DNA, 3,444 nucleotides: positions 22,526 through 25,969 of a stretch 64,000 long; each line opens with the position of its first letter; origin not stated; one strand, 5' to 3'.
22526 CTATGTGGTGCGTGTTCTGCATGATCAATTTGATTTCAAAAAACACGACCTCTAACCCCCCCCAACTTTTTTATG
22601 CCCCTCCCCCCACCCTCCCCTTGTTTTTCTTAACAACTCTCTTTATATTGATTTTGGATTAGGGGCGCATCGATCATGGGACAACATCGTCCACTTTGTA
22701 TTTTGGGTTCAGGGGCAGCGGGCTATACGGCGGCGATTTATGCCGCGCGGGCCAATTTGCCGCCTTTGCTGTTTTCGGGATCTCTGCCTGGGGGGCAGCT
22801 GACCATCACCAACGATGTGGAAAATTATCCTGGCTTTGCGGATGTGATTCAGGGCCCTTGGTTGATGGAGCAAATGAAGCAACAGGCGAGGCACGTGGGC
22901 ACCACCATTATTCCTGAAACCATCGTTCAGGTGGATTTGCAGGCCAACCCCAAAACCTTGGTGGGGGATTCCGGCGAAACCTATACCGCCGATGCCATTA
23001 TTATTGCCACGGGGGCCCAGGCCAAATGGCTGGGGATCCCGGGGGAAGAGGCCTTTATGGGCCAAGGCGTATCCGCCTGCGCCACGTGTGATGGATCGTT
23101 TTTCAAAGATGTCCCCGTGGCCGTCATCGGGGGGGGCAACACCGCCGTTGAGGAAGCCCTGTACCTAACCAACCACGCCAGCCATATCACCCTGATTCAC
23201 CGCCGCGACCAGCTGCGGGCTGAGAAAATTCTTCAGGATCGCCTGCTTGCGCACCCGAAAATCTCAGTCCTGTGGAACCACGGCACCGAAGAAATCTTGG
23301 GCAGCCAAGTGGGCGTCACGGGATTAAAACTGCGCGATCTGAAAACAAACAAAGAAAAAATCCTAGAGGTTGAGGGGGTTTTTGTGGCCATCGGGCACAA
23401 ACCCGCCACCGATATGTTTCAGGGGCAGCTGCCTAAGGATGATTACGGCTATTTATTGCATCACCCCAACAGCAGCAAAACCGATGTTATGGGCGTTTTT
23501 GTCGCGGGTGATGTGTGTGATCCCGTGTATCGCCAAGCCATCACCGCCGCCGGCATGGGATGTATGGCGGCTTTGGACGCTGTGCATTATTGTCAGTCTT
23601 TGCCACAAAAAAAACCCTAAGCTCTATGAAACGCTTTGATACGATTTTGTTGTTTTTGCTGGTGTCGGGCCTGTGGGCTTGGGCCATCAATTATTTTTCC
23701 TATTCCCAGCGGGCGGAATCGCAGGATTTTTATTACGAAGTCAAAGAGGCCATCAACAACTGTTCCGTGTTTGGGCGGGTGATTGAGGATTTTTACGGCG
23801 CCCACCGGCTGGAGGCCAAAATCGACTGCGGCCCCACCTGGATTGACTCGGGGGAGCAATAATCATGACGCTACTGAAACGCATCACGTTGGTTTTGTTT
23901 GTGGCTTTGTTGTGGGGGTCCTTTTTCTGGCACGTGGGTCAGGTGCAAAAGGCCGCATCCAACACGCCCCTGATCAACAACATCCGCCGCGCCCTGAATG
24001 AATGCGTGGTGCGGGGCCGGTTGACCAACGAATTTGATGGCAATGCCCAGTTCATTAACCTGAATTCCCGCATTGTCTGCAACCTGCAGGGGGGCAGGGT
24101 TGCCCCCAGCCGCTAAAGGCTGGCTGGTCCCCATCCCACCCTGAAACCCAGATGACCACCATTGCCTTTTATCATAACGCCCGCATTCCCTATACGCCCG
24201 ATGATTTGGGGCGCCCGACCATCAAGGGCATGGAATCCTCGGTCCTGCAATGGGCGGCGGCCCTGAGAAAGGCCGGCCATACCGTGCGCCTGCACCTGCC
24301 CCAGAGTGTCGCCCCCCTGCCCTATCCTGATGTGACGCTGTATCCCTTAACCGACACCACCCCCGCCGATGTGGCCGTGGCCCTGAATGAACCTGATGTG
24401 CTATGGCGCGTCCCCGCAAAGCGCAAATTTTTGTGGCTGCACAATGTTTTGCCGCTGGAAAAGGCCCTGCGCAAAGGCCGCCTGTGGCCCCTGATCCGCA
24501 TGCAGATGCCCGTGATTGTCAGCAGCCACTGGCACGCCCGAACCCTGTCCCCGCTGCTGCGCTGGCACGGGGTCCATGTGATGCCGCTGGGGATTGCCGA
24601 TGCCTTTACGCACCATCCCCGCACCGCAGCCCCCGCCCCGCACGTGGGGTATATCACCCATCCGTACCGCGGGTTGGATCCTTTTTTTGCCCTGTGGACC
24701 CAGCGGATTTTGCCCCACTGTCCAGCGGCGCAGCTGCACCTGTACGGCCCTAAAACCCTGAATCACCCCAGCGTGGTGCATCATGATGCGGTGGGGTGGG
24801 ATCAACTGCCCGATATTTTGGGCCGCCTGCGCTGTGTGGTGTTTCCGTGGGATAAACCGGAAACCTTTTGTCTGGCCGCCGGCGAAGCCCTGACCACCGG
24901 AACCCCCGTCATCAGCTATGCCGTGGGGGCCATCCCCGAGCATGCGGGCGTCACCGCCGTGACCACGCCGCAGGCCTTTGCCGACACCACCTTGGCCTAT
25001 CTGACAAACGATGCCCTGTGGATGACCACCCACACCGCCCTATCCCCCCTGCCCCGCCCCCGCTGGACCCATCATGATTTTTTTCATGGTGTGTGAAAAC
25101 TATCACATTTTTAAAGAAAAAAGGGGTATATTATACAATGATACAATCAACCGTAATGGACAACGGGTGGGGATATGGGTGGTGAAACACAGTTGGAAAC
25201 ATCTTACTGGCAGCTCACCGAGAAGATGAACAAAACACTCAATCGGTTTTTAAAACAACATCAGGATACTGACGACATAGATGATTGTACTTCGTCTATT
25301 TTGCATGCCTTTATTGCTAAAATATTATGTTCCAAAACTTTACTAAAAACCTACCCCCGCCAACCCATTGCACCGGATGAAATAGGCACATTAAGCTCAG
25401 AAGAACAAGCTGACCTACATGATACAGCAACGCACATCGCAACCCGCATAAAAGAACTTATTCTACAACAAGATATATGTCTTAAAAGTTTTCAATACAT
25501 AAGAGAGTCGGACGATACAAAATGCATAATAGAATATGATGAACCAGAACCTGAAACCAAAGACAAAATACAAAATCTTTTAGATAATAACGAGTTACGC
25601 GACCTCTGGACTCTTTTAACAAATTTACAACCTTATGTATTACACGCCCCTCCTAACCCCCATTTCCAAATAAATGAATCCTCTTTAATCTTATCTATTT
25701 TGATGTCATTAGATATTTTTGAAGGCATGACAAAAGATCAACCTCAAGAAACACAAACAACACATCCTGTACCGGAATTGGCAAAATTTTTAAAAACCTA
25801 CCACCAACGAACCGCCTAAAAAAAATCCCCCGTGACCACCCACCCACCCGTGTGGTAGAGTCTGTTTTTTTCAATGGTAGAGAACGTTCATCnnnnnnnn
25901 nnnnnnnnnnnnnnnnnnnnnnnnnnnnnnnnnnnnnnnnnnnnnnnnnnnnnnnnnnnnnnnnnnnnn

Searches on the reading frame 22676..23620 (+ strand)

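Call 55: search_protein_families(library=pfam, proteins=[window:22676-23620:+], max_evalue=0.001)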
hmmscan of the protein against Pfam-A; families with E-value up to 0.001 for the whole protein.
window:22676-23620:+ (314 aa): 6 families
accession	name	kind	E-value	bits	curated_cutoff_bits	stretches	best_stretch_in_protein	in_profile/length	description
PF07992.20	Pyr_redox_2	-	1e-51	176.5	26.1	1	7-295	3-291/291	Pyridine nucleotide-disulphide oxidoreductase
PF13738.12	Pyr_redox_3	-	9.1e-19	68.2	30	1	82-278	103-305/305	Pyridine nucleotide-disulphide oxidoreductase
PF00070.33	Pyr_redox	-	4.9e-16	59.5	22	1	148-220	2-80/82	Pyridine nucleotide-disulphide oxidoreductase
PF01266.30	DAO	-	1.9e-06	28.1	27.9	0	60-119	148-208/353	FAD dependent oxidoreductase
PF01134.28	GIDA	-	7.2e-06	25.7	22.1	0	8-33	3-28/391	Glucose inhibited division protein A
PF13454.12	NAD_binding_9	-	0.00064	20.2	21.8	0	62-114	101-154/155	FAD-NAD(P)-binding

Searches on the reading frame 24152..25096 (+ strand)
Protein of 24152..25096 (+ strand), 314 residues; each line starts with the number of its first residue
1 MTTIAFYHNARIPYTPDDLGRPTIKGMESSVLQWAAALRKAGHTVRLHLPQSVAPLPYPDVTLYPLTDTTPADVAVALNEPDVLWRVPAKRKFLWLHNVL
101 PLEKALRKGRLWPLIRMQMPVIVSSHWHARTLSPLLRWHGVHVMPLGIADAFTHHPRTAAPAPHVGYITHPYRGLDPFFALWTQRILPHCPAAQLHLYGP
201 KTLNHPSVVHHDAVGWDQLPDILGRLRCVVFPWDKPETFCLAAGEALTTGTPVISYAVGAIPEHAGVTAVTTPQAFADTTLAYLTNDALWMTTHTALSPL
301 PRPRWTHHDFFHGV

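Call 55: search_protein_families(library=pfam, proteins=[window:24152-25096:+], max_evalue=0.001)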
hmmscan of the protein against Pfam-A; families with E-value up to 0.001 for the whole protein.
window:24152-25096:+ (314 aa): 2 families
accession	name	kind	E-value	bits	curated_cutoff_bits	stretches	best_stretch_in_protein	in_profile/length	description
PF13692.12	Glyco_trans_1_4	-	2.7e-10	41.1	27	1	165-286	7-142/142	Glycosyl transferases group 1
PF00534.26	Glycos_transf_1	-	4.1e-06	26.9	26.4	1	208-264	75-130/172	Glycosyl transferases group 1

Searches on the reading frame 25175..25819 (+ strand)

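Call 14: search_protein_families(library=pfam, proteins=[window:25175-25819:+], max_evalue=0.01)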
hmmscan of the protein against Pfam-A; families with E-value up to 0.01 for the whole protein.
window:25175-25819:+ (214 aa): 1 family
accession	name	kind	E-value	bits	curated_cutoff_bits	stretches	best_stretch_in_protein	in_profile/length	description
PF14287.11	DUF4368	-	0.0015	19.1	25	1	16-53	6-43/67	Domain of unknown function (DUF4368)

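Call 15: search_protein_families(library=ncbifam, proteins=[window:25175-25819:+], max_evalue=0.01)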
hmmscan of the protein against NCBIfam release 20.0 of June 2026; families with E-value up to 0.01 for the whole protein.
window:25175-25819:+ (214 aa): 0 families
